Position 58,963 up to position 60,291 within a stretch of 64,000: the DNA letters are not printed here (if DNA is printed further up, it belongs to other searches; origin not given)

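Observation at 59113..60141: rve-type integrase-like gene with Asn replacing the catalytic Glu (DDN)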

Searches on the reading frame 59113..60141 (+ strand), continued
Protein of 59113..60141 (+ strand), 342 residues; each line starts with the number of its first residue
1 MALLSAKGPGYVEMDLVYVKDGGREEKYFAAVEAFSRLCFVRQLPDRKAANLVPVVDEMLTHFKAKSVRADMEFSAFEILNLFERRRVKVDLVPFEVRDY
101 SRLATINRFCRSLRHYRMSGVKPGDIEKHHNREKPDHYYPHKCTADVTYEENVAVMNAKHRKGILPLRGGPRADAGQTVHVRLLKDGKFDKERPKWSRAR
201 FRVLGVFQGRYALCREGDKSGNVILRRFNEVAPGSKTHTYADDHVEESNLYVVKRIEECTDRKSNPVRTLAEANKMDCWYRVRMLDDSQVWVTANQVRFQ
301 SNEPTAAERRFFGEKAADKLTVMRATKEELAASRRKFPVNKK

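Call 47: find_encoding_contigs(protein=P0132, flank=10000, max_places=3)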
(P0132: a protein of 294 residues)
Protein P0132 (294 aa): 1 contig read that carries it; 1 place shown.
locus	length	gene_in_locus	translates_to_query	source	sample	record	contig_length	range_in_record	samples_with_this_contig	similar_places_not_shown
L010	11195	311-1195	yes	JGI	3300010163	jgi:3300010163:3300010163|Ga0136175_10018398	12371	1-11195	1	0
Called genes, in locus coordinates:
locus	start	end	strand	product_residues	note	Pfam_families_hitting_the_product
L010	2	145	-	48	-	?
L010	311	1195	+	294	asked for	-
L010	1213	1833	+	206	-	-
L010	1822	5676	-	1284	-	-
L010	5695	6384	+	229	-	-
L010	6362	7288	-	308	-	-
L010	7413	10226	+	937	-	PF03175:DNA_pol_B_2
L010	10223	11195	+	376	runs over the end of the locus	-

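Call 69: find_homologous_proteins(query=L010:7413-10226:+, max_evalue=0.001)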
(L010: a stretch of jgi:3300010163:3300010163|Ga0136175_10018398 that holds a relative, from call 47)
Query L010:7413-10226:+ (937 aa): 1 proteins with E <= 0.001 among 8000 candidates.
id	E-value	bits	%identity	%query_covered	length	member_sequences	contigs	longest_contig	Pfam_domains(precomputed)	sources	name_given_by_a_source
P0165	0.0e+0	2215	100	100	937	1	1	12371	PF03175.19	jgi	-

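Call 70: find_encoding_contigs(protein=P0151, flank=10000, max_places=3)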
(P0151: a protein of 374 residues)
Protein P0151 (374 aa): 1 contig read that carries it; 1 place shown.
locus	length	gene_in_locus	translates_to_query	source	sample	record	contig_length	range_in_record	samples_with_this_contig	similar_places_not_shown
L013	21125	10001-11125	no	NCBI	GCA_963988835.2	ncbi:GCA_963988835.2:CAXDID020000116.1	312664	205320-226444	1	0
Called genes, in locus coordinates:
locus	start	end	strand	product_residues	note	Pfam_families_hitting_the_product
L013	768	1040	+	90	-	-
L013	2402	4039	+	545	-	-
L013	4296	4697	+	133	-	-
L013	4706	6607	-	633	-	-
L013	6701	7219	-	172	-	-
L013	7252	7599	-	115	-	-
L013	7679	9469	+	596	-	-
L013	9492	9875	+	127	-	-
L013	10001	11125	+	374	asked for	-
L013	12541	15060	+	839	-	PF03175:DNA_pol_B_2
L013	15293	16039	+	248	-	-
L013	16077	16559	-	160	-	-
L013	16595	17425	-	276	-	-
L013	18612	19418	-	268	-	-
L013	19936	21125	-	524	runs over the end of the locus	PF25172:Beta-prop_WDR3_2nd (faint), PF24807:WD40_CDC20-Fz, PF24105:Beta-prop_CAF1B_HIR1, PF00400:WD40 (weak), PF25175:Beta-prop_WDR5, PF23381:Beta-prop_IFT122_1st, PF25174:Beta-prop_THOC3, PF00400:WD40 (weak), +8 more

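Call 74: find_encoding_contigs(protein=P0161, flank=10000, max_places=2)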
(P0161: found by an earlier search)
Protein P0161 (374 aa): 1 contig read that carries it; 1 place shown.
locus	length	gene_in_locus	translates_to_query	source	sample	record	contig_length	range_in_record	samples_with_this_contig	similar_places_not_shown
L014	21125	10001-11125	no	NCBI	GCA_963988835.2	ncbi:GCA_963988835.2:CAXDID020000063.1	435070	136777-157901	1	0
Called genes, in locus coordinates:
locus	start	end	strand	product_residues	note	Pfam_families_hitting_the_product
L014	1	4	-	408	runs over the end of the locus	PF23952:LRR_EndoS (faint), PF25013:LRR_Zer-1 (faint), PF00560:LRR_1 (faint), PF13855:LRR_8 (faint), PF23598:LRR_14 (weak), PF12799:LRR_4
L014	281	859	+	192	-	-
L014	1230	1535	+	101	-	-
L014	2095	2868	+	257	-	-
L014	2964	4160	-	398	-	-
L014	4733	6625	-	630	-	-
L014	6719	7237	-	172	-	-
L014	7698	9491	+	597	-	-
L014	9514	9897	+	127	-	-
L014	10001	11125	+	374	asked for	-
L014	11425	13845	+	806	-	-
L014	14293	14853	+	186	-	PF07463:NUMOD4, PF13392:HNH_3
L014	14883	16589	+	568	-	-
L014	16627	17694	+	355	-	-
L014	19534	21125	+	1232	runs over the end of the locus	PF03175:DNA_pol_B_2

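Call 75: find_encoding_contigs(protein=P0162, flank=10000, max_places=2)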
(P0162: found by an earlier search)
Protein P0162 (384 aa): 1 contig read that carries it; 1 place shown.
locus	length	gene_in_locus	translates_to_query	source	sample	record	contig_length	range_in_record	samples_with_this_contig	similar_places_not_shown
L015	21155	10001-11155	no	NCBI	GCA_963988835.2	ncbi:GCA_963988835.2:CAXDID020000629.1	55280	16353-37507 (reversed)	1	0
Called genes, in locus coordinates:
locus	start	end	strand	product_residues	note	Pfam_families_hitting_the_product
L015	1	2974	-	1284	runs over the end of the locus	-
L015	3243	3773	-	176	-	-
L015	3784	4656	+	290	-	-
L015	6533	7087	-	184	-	-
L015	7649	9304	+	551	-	-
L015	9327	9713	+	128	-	-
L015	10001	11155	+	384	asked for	-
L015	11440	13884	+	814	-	-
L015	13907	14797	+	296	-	-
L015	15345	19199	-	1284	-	-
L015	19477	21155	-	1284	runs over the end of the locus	-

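Call 89: search_solved_structures(query=A3, max_evalue=0.01, show_alignments=2)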
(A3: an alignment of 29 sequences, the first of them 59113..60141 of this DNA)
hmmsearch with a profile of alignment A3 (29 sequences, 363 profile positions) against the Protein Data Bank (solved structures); distinct sequences matched with E-value up to 0.01: 130 (the best 60 are shown).
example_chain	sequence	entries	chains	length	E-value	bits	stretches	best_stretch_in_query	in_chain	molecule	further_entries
4pa1_A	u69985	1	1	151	4e-14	56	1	67-206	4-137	Integrase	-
4mq3_A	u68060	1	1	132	4.7e-14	55.8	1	66-184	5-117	Integrase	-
5m0r_A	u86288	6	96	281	2.1e-13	53.6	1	63-232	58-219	integrase | Pol polyprotein | Gag-Pol polyprotein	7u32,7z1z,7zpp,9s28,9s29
3hpg_A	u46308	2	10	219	3.3e-13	53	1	63-229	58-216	Integrase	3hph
3oyk_A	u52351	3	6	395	3.5e-13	52.9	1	47-213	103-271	PFV integrase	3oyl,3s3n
3l2q_A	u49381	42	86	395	3.6e-13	52.9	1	47-213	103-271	Integrase | PFV integrase | Pro-Pol polyprotein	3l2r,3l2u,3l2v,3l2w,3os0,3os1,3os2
3oyi_A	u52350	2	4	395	4.4e-13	52.6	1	47-213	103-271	PFV integrase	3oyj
3dlr_A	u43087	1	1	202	5.3e-13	52.3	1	71-213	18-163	Integrase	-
5t3a_A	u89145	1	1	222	5.4e-13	52.3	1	66-232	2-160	integrase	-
4bac_A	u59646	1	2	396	1.7e-12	50.6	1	47-213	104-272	INTEGRASE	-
3oym_A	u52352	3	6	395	2e-12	50.4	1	47-213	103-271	PFV integrase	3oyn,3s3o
6qbv_A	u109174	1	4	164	3e-12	49.8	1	64-190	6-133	Integrase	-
6qbt_A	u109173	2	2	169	3.3e-12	49.7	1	64-190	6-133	HTLV-2 integrase catalytic core domain | integrase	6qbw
7z0h_W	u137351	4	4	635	3.4e-12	49.6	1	78-169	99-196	Integrase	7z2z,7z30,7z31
2x78_A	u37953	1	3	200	6.5e-12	48.7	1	71-213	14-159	INTEGRASE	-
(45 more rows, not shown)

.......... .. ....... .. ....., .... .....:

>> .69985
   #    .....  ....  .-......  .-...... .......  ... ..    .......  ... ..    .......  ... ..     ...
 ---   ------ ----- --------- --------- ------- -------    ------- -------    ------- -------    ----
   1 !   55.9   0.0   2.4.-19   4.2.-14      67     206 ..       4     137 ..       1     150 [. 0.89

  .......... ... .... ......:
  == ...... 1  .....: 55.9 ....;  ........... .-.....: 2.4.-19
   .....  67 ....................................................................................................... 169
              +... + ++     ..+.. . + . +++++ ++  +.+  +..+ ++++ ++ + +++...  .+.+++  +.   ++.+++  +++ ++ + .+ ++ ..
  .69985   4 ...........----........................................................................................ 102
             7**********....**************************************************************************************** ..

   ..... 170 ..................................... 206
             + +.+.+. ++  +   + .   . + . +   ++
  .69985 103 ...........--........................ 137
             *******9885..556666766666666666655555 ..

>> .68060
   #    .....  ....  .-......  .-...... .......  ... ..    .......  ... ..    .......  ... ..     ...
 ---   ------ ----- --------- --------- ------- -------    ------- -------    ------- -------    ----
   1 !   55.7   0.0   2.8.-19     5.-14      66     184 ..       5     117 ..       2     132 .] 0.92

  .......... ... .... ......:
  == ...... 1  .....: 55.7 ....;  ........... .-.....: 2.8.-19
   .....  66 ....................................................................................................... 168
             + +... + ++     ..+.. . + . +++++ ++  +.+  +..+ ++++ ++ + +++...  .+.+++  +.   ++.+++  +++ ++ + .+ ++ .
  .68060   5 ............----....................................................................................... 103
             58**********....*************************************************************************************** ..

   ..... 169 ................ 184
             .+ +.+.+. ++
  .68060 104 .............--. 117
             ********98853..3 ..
